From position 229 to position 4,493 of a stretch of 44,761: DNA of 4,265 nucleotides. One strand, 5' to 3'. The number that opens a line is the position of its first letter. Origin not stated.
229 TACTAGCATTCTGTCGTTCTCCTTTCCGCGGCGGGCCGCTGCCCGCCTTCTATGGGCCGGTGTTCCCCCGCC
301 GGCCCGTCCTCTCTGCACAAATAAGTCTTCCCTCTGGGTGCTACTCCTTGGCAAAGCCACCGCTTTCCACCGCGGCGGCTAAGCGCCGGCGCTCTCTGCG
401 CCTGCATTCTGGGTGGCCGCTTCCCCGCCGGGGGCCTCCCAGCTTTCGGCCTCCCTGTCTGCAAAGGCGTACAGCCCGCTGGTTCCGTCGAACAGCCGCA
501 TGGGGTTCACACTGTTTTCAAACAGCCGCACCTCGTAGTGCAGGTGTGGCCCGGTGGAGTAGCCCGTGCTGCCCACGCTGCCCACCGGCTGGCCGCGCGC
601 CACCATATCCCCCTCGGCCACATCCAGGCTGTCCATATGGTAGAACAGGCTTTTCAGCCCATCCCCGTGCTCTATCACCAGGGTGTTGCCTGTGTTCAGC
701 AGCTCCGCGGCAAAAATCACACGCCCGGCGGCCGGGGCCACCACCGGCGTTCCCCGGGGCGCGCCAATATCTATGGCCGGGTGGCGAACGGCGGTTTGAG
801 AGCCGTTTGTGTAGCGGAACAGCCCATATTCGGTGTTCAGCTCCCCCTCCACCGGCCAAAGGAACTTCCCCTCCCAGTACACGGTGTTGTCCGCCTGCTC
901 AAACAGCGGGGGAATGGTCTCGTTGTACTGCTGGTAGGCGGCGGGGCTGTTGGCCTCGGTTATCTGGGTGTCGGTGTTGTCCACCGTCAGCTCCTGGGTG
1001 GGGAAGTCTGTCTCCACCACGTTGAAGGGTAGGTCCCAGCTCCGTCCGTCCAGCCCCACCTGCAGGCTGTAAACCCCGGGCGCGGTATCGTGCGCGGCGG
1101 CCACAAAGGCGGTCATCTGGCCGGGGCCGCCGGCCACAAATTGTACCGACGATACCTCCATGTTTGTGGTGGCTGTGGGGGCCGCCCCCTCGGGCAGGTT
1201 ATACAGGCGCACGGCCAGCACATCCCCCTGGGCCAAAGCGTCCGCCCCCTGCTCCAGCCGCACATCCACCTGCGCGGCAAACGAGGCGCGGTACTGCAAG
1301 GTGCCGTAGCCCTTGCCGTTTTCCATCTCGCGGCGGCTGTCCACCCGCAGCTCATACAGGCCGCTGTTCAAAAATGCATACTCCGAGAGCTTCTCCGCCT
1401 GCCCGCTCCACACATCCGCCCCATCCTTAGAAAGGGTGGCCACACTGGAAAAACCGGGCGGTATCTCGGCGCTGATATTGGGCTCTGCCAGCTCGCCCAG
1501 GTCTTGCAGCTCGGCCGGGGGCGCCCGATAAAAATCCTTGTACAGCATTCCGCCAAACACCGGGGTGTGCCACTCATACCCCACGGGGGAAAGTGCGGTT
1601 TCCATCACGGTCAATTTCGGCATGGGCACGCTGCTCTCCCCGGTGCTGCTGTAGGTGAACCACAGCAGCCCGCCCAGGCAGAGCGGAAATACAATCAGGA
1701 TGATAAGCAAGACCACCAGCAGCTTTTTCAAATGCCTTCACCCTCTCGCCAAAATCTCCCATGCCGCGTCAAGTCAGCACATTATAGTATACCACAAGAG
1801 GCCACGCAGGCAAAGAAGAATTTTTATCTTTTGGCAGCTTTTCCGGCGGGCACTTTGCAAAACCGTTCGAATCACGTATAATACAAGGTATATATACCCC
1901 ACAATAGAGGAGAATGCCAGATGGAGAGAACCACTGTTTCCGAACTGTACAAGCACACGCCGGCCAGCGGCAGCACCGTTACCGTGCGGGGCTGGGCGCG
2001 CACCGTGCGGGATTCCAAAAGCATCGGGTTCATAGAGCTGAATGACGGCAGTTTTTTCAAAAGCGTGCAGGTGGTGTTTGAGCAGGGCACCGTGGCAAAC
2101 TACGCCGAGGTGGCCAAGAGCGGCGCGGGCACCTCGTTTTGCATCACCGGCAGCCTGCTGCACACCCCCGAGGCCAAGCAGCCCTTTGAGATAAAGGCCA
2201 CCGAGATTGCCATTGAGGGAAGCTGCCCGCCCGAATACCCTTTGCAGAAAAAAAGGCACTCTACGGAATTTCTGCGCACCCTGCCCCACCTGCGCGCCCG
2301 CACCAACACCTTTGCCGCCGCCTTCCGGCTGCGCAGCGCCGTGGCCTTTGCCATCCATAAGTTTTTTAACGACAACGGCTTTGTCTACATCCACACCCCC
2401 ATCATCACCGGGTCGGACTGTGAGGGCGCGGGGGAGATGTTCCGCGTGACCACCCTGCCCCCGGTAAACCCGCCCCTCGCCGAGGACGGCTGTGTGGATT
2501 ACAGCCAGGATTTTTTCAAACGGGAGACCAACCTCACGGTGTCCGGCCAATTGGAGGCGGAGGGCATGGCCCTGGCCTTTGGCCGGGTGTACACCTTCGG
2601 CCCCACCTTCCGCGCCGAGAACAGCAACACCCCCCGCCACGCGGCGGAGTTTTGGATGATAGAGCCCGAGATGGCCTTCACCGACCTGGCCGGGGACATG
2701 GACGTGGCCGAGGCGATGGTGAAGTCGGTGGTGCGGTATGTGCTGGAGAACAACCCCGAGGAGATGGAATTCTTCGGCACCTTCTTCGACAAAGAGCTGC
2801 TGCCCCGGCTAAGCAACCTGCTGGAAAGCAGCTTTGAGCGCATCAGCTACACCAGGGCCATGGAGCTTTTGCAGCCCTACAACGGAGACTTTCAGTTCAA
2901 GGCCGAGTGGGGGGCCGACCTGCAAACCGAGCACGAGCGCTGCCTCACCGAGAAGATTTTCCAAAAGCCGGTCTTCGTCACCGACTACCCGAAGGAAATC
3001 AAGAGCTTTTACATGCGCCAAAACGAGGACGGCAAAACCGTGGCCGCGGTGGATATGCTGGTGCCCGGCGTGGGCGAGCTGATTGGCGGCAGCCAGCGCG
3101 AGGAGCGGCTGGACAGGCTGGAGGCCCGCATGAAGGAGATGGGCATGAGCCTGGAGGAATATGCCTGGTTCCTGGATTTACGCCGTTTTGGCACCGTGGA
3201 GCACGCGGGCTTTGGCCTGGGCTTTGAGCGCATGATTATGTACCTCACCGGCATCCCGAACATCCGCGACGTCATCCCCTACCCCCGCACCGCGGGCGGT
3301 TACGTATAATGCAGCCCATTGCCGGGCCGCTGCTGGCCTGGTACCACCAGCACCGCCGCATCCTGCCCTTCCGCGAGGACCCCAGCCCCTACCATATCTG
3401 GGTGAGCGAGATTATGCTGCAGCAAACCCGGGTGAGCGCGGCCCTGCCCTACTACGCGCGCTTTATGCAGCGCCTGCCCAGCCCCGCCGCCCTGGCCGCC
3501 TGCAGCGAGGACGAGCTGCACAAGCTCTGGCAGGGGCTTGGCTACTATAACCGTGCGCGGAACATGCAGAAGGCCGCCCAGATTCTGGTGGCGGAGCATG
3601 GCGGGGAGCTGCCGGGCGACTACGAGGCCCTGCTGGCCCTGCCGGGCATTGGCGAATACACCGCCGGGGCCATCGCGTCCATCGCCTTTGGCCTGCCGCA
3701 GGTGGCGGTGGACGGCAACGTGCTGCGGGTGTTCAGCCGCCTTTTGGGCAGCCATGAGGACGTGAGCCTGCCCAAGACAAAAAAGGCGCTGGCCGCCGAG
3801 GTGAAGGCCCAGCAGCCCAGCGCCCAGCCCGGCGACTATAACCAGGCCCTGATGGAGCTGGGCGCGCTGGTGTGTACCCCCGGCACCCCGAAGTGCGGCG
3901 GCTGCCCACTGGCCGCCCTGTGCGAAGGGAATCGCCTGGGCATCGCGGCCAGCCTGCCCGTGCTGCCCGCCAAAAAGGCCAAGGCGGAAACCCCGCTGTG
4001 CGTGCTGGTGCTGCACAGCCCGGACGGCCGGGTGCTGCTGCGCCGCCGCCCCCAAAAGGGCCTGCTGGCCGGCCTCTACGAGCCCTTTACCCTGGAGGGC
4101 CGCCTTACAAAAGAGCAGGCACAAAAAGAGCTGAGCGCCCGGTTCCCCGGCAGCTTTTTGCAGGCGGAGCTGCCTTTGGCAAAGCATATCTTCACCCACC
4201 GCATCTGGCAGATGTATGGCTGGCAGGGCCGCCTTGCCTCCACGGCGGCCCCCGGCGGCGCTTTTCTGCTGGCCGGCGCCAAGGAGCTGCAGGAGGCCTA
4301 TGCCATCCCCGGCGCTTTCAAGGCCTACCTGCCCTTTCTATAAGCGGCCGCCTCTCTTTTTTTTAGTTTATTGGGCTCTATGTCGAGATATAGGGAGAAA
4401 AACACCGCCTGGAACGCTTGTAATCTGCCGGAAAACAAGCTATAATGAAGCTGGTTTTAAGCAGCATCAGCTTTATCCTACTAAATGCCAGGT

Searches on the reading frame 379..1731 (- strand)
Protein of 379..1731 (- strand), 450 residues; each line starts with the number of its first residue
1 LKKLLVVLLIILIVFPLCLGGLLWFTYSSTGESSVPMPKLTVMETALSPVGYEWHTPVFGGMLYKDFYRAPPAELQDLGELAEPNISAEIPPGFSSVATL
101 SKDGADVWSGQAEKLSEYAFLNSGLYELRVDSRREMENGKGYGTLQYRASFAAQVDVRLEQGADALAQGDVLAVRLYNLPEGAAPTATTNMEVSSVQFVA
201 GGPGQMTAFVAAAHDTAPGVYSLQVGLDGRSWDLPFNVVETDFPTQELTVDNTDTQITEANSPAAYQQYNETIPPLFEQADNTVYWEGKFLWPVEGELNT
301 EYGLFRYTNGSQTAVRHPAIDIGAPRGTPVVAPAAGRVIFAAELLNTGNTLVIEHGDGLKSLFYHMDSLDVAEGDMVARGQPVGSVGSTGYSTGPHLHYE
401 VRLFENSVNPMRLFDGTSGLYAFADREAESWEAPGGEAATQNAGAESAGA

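Call 32: search_protein_families(library=pfam, proteins=[window:379-1731:-], max_evalue=0.00001)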
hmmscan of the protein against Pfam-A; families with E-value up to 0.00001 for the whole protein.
window:379-1731:- (450 aa): 1 family
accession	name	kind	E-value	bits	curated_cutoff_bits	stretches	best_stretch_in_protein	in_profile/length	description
PF01551.29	Peptidase_M23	-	3.1e-31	107.9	28.7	1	317-410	3-96/96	Peptidase family M23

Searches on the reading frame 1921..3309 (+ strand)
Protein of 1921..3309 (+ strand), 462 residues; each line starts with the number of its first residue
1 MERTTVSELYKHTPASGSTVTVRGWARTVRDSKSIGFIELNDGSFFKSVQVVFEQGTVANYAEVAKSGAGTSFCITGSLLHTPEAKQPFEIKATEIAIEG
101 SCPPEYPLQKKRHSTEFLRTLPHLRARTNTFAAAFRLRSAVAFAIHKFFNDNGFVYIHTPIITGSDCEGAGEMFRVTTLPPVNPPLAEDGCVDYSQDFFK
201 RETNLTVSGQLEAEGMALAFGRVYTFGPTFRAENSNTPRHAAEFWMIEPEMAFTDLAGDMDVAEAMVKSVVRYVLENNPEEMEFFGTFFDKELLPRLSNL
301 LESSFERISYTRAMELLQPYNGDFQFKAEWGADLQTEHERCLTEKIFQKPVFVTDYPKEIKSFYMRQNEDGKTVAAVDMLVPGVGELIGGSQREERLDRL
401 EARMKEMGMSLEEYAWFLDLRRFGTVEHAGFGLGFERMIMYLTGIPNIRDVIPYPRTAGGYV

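Call 32: search_protein_families(library=pfam, proteins=[window:1921-3309:+], max_evalue=0.00001)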
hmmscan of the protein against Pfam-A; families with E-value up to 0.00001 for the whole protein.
window:1921-3309:+ (462 aa): 2 families
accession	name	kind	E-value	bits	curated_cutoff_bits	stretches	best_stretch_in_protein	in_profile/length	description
PF00152.25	tRNA-synt_2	-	2.5e-70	237.5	25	1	120-457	7-307/308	tRNA synthetases class II (D, K and N)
PF01336.31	tRNA_anti-codon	-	2e-08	34.5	27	1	20-97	1-73/75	OB-fold nucleic acid binding domain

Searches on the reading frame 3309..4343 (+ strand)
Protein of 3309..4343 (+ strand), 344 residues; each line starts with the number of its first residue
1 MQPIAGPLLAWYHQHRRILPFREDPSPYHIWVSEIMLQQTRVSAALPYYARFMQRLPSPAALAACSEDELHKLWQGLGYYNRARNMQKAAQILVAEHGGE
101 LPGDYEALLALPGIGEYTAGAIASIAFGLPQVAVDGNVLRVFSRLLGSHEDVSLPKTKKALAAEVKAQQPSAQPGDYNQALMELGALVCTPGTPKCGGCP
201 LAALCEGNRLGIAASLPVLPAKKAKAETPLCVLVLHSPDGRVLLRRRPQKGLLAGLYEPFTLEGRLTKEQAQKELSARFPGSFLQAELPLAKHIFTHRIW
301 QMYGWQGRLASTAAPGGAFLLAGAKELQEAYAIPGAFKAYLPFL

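Call 32: search_protein_families(library=pfam, proteins=[window:3309-4343:+], max_evalue=0.00001)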
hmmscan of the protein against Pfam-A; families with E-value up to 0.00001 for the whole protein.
window:3309-4343:+ (344 aa): 3 families
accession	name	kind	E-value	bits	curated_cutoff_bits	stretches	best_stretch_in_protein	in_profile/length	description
PF00730.31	HhH-GPD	-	1.7e-22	80.2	26.2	1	32-161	1-102/108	HhH-GPD superfamily base excision DNA repair protein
PF14815.12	NUDIX_4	-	2.4e-18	66.4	35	1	232-341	2-111/113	NUDIX domain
PF00633.29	HHH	-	1.7e-07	31.2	24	1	97-125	2-30/30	Helix-hairpin-helix motif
